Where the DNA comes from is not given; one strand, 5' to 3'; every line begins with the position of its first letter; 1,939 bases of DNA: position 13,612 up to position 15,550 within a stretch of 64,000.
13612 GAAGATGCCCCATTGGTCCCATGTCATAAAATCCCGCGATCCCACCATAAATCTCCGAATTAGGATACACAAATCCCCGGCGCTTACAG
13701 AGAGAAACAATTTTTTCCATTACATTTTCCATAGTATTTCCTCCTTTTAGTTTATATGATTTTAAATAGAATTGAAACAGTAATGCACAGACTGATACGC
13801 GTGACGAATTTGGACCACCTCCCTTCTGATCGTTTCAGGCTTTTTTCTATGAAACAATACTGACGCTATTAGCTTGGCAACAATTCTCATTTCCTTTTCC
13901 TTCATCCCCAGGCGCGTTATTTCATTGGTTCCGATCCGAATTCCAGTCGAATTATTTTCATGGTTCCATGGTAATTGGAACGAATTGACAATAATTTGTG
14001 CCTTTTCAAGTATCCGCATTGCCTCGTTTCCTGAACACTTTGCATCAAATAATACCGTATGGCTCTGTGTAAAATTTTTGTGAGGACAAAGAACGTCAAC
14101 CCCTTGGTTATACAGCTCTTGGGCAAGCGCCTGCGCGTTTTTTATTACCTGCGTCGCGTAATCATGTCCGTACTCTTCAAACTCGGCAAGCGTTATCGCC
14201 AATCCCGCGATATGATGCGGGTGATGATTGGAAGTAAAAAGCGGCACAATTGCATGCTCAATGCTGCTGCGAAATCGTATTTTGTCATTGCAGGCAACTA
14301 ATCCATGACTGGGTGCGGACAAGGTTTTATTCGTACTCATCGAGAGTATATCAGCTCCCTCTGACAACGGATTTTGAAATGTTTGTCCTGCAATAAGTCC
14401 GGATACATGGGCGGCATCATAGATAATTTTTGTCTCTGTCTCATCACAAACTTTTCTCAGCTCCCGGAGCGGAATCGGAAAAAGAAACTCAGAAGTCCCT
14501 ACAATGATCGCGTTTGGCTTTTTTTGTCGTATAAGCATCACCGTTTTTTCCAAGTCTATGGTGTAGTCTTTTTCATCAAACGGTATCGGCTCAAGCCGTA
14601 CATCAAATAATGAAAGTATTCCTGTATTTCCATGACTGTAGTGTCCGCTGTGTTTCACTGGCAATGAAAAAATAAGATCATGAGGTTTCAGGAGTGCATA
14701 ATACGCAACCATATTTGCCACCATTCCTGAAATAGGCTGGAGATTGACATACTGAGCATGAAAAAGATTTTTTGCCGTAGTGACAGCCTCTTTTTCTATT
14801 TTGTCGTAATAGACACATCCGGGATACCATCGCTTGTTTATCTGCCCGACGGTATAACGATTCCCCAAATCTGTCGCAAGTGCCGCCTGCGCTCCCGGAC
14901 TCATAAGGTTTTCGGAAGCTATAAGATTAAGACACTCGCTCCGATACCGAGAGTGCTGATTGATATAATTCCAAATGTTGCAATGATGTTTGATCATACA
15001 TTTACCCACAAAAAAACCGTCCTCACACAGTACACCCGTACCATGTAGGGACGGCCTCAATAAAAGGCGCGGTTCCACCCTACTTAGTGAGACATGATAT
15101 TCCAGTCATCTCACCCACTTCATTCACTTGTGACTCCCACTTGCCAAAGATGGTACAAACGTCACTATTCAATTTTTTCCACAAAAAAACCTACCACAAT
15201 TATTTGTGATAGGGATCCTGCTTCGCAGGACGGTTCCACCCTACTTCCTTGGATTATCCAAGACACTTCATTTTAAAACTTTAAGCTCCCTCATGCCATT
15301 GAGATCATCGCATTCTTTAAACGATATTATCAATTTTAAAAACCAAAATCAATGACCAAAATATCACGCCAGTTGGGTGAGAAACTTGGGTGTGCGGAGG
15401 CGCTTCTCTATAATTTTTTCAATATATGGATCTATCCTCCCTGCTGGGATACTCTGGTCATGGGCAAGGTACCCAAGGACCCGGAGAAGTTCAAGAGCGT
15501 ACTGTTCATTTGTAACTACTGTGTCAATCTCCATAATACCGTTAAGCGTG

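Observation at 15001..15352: Tandem T-box-like leader (UGGA bulge, fits tRNA-Gly) controlling a glyA-glyQS operon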

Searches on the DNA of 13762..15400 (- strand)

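Call 4: search_rna_families(source=window, start=14950, end=15400, threshold=evalue, max_evalue=10, show_alignments=4)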
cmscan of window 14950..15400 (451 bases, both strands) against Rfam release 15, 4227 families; matches with E-value up to 10: 2.
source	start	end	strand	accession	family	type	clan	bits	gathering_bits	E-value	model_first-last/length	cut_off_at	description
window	15044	15317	-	RF00230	T-box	Cis-reg; leader;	-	38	93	5e-07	1-219/219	no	T-box leader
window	15171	15283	-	RF02453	ncr952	Gene; sRNA;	-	14.2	100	1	1-143/143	no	Bacillus sRNA ncr952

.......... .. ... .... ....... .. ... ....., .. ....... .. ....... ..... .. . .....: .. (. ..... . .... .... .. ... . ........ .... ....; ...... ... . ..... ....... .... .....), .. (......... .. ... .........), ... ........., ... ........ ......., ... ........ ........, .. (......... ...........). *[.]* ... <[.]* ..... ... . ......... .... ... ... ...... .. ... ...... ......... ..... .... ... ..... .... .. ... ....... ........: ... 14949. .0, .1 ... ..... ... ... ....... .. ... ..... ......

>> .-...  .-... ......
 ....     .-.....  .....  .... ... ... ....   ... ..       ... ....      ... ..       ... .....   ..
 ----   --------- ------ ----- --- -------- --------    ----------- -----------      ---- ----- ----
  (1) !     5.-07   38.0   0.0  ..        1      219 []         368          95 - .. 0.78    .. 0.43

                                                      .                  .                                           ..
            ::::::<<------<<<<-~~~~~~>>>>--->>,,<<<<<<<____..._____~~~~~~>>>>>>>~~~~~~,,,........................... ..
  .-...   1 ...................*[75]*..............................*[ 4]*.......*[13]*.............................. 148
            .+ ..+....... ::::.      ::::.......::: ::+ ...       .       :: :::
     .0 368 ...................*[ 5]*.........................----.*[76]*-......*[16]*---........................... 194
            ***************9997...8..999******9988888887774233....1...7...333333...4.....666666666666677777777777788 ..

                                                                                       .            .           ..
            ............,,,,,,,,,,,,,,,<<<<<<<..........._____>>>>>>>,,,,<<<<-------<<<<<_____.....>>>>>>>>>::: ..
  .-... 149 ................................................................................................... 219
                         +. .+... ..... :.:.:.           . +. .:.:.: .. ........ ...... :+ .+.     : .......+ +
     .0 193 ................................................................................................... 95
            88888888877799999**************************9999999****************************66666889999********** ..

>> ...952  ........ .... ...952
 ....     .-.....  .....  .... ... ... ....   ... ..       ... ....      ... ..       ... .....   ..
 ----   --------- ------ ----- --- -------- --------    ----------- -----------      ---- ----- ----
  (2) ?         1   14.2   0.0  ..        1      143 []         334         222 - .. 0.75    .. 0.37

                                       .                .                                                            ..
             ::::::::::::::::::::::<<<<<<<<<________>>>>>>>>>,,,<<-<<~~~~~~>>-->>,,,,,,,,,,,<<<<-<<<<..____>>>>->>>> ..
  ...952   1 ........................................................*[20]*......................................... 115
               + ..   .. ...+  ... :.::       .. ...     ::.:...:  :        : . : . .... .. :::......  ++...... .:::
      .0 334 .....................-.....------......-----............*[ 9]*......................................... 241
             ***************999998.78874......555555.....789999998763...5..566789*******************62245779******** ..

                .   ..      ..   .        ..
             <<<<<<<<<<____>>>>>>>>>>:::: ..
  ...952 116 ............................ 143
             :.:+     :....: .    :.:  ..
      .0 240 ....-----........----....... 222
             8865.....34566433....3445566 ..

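Call 7: search_rna_families(source=window, start=15175, end=15345, threshold=evalue, max_evalue=10, show_alignments=2)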
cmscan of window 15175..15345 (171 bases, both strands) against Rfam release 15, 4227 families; matches with E-value up to 10: 4.
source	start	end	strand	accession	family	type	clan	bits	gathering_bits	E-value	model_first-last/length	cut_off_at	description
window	15208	15345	-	RF00230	T-box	Cis-reg; leader;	-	30.2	93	2e-05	104-219/219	5'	T-box leader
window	15181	15295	-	RF01470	rli38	Gene; sRNA;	-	15.2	49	7.3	1-150/150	no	Listeria sRNA rli38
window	15188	15308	+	RF02185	ST7-OT3_3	Gene; lncRNA;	-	13.9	50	6.7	1-116/116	no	ST7 overlapping transcript 3 conserved region 3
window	15175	15201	-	RF00586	SNORA12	Gene; snRNA; snoRNA; HACA-box;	-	13.6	45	1.2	1-27/148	3'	Small nucleolar RNA SNORA12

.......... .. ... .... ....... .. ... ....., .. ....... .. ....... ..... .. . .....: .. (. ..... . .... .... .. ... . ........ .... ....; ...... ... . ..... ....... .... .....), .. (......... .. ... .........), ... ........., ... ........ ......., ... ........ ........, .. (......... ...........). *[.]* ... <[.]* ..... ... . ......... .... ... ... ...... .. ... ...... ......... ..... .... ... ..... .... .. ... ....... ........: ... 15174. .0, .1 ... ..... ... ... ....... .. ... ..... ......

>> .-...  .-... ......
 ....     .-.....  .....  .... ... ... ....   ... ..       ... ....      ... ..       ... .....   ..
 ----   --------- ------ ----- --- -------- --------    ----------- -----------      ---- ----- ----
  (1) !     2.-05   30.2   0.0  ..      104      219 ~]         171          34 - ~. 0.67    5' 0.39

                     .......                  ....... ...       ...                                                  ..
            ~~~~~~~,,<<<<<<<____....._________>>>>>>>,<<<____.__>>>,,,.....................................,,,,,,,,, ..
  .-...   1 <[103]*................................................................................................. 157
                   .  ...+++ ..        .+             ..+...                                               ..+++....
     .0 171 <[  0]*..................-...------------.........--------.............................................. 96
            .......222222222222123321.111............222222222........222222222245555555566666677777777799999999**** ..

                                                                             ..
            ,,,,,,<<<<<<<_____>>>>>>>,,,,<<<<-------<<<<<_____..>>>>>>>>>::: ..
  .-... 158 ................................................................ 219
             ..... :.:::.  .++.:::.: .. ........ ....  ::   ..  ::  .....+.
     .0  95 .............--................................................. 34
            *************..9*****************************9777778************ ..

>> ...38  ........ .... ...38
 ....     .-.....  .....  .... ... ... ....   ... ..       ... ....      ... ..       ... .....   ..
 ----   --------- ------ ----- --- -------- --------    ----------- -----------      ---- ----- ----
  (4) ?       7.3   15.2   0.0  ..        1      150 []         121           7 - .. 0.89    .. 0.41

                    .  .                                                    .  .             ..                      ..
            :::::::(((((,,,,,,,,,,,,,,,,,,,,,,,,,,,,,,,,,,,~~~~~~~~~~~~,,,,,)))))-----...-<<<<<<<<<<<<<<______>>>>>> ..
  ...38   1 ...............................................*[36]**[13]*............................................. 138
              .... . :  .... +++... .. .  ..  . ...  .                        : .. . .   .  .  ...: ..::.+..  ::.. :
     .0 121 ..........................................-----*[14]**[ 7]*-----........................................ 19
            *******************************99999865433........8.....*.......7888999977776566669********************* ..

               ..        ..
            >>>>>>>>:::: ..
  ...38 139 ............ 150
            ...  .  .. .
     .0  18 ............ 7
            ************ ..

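Call 8: search_rna_families(source=window, start=15005, end=15185, threshold=evalue, max_evalue=10, show_alignments=2)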
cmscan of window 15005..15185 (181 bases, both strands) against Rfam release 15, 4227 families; matches with E-value up to 10: 1.
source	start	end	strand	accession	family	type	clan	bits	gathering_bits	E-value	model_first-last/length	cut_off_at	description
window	15044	15181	-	RF00230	T-box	Cis-reg; leader;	-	31.8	93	8.2e-06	1-219/219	no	T-box leader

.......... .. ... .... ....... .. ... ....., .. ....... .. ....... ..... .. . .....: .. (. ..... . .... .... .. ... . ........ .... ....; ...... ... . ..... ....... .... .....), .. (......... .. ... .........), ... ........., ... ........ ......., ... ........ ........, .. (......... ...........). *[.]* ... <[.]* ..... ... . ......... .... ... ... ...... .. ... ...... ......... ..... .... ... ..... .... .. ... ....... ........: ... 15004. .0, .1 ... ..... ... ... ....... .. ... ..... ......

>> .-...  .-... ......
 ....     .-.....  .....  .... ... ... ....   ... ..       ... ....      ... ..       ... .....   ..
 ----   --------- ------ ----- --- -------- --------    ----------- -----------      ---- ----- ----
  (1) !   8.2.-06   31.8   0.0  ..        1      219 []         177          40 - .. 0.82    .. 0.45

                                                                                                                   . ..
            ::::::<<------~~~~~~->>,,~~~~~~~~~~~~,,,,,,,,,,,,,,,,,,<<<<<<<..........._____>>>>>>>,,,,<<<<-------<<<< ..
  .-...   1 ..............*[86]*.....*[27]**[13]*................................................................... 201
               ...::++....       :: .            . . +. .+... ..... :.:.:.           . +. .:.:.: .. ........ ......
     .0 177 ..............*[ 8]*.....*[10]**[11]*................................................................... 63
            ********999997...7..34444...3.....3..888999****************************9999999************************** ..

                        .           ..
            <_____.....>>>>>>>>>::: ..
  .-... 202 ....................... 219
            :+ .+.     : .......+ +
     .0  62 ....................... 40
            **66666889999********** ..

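Call 15: search_rna_families(sources=[L001, L002, L003, L004, L005, L006, L007, L008, L009, L010], threshold=evalue, max_evalue=0.1)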
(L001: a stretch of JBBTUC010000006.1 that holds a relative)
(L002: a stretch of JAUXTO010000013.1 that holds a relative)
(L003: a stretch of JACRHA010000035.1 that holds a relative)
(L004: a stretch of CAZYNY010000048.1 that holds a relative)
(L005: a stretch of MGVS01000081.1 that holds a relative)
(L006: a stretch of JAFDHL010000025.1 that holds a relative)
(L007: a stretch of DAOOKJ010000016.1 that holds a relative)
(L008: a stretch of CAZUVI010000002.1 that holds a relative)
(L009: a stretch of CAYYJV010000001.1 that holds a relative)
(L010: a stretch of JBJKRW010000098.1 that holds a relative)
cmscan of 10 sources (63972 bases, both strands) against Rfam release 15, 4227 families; matches with E-value up to 0.1: 2.
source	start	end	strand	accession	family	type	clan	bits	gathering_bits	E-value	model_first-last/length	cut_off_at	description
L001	2675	2960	+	RF00230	T-box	Cis-reg; leader;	-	39.2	93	3.4e-05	1-219/219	no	T-box leader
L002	2826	2960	+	RF00230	T-box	Cis-reg; leader;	-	38.6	93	4.8e-05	1-219/219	no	T-box leader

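Call 53: build_rna_model(alignment_id=A1, structure=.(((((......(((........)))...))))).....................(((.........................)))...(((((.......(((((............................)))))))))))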
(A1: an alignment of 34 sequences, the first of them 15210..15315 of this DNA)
Model R1 built from alignment A1 (34 sequences, 144 columns); structure: as given.
model positions 114; base pairs 21; branch points 2; effective number of sequences 4.15; information 0.59 bits per position. Calibrated on 0.2 Mb of random sequence (short: E-values are rough).
structure used (alignment columns):
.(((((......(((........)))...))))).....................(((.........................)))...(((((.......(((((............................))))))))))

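Call 54: search_with_rna_model(model_id=R1, source=window, max_evalue=10, show_alignments=3)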
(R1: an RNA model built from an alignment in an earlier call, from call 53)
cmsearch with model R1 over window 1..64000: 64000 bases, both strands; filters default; matches with E-value up to 10: 3.
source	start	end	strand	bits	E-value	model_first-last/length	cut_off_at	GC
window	15210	15315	-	83.2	2.4e-21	1-114/114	no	0.45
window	15046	15166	-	50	3.5e-12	1-114/114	no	0.48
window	8154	8254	+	7.3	1.9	1-114/114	no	0.43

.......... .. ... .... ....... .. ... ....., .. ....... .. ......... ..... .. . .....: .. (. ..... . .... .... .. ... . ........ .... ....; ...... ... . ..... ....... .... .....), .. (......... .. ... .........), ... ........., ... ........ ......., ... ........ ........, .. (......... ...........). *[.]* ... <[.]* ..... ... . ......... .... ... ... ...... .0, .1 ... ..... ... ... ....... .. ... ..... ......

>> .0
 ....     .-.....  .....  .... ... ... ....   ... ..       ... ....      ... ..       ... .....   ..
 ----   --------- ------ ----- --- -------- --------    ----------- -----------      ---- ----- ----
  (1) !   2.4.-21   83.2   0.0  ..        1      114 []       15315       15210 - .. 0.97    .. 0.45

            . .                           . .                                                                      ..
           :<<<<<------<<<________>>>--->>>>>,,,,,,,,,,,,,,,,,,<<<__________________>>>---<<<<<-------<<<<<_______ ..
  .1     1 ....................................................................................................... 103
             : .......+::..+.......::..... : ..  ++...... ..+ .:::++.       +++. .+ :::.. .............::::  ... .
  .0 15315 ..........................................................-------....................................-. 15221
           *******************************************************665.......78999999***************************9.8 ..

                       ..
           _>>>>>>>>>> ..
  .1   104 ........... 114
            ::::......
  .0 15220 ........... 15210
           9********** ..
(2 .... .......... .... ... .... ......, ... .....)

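Call 55: search_with_rna_model(model_id=R1, sources=[window, L001, L002, L003, L004, L005, L006, L007, L008, L009, L010, L011, L013, L014, L016, L017, L018, L019, L020, L021, L022, L023, L024, L025, L026, L027, L028, L029, L030, L031, L032, L033, L034, L035, L037, L039, L040, L041, L042, L043, L044, L045, L046, L047, L048, L049, L050, L051, L052, L053, L055, L056, L057], max_evalue=0.01, make_alignment=true)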
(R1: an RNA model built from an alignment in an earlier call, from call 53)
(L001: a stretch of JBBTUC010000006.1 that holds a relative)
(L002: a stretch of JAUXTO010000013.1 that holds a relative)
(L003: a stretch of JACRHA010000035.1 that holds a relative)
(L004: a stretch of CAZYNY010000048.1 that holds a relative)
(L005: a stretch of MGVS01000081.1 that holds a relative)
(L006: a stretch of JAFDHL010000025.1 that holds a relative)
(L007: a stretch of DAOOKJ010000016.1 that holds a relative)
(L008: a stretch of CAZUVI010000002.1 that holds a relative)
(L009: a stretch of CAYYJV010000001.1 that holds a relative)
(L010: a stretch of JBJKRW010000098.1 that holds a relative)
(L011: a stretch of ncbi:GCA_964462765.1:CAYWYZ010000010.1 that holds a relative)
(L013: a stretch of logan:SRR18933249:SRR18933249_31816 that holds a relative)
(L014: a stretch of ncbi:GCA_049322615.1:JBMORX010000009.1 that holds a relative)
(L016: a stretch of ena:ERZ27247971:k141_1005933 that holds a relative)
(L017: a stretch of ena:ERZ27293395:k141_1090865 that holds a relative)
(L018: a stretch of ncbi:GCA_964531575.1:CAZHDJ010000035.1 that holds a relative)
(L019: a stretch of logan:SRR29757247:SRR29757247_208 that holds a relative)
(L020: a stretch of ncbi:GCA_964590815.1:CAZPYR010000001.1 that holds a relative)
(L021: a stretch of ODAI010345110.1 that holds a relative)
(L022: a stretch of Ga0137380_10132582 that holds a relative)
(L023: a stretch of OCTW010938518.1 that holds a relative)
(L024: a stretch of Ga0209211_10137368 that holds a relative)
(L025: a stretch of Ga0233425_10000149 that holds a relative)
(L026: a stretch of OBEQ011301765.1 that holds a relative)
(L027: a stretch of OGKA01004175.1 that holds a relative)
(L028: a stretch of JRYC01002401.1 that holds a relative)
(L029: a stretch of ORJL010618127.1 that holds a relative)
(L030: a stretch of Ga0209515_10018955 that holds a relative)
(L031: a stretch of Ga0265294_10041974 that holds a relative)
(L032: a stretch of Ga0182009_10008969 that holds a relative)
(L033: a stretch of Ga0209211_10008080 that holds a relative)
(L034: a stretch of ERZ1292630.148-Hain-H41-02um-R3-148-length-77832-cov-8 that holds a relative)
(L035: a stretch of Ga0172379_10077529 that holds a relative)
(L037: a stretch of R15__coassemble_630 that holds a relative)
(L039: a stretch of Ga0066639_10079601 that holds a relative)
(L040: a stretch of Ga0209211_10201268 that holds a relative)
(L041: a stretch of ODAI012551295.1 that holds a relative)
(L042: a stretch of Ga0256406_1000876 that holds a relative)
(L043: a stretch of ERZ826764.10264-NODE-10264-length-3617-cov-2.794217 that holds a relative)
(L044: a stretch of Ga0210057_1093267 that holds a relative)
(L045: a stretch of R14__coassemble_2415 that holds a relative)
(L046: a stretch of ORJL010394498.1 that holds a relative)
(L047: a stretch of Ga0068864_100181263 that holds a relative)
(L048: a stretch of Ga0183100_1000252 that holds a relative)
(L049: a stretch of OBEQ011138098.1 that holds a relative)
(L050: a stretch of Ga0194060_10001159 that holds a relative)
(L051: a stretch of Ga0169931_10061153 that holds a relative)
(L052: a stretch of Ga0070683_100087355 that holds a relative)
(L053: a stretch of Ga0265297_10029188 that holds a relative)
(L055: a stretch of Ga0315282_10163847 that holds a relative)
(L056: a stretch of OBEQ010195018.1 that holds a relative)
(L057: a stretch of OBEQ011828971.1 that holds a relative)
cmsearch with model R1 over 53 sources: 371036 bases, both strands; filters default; matches with E-value up to 0.01: 59.
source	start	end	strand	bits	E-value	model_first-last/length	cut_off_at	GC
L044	1752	1868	-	97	2.2e-24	1-114/114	no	0.47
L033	3388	3504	-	96.9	2.4e-24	1-114/114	no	0.47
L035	940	1056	-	95.4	5.9e-24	1-114/114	no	0.48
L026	3449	3572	+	94.5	1.1e-23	1-114/114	no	0.4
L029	286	402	+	94.1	1.4e-23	1-114/114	no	0.49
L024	1421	1537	+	91.7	6.2e-23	1-114/114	no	0.42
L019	2678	2800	+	90.3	1.5e-22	1-114/114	no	0.41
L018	2303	2406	+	90.2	1.6e-22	1-114/114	no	0.48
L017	1935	2054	+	88.4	5.3e-22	1-114/114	no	0.49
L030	2821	2931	+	88.3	5.5e-22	1-114/114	no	0.46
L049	4169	4279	+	88.3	5.5e-22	1-114/114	no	0.46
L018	2435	2563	+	85.6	3e-21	1-114/114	no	0.38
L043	1888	1997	-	84.8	5.1e-21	1-114/114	no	0.6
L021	295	401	-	83.4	1.2e-20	1-114/114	no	0.62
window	15210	15315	-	83.2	1.4e-20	1-114/114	no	0.45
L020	2824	2949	+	82.9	1.7e-20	1-114/114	no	0.45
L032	1910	2026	+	82.2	2.7e-20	1-114/114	no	0.44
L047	688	804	+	82.2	2.7e-20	1-114/114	no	0.44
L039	1839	1958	-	82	3.1e-20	1-114/114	no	0.49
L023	776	879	-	81.9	3.3e-20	1-114/114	no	0.51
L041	4982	5087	+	79.5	1.5e-19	1-114/114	no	0.6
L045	1412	1513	+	79.5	1.5e-19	1-114/114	no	0.6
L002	2678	2796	+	79.4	1.5e-19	1-114/114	no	0.45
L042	10439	10539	+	79.4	1.6e-19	1-114/114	no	0.61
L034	105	210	+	79.3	1.6e-19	1-114/114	no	0.61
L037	829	935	-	78.5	2.7e-19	1-114/114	no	0.64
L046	418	528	+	78.4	2.9e-19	1-114/114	no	0.45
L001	2696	2797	+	77.7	4.6e-19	1-114/114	no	0.51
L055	1348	1480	+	76.7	8.5e-19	1-114/114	no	0.49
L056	272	382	-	76.3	1.1e-18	1-114/114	no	0.51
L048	1888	1992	-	76.2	1.2e-18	1-114/114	no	0.54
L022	659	789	-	76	1.3e-18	1-114/114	no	0.45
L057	2065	2176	+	74.8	2.8e-18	1-114/114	no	0.45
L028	5485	5588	-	74.6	3.2e-18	1-114/114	no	0.54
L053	691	804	+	74.6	3.4e-18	1-114/114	no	0.46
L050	11057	11171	+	74.4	3.7e-18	1-114/114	no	0.47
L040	169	274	+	74.1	4.4e-18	1-114/114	no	0.59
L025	2958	3062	-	73.7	5.7e-18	1-114/114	no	0.55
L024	1563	1674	+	72.7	1.1e-17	1-114/114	no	0.39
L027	76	176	-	72.3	1.4e-17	1-114/114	no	0.62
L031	680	774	+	70.2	5.4e-17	1-114/114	no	0.42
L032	2064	2189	+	63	5.2e-15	1-114/114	no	0.44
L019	2839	2960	+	62.6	6.5e-15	1-114/114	no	0.44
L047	842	968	+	61.8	1.1e-14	1-114/114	no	0.43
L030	2983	3106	+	57.4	1.8e-13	1-114/114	no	0.5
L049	4331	4454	+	57.4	1.8e-13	1-114/114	no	0.5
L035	1121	1242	-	56.3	3.7e-13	1-114/114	no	0.44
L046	570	691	+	52.1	5.1e-12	1-114/114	no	0.47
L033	3566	3687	-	51.7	6.9e-12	1-114/114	no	0.47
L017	1779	1892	+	50.9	1.1e-11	1-114/114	no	0.43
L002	2838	2958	+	50.8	1.2e-11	1-114/114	no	0.48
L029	122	234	+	49.5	2.7e-11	1-114/114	no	0.43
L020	2663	2774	+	49.4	2.8e-11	1-114/114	no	0.4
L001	2838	2958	+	49.4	2.9e-11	1-114/114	no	0.47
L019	4431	4511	+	27.4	3.4e-05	1-114/114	no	0.43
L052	1443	1555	-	20.8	0.0022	1-114/114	no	0.6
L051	316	419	-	20.6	0.0026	1-114/114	no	0.65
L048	7056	7171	-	19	0.0068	1-114/114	no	0.49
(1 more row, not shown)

Alignment A2: 59 matches aligned to the model, 235 columns, each read 5' to 3' on its own strand. Consensus structure (alignment columns), stored with it:
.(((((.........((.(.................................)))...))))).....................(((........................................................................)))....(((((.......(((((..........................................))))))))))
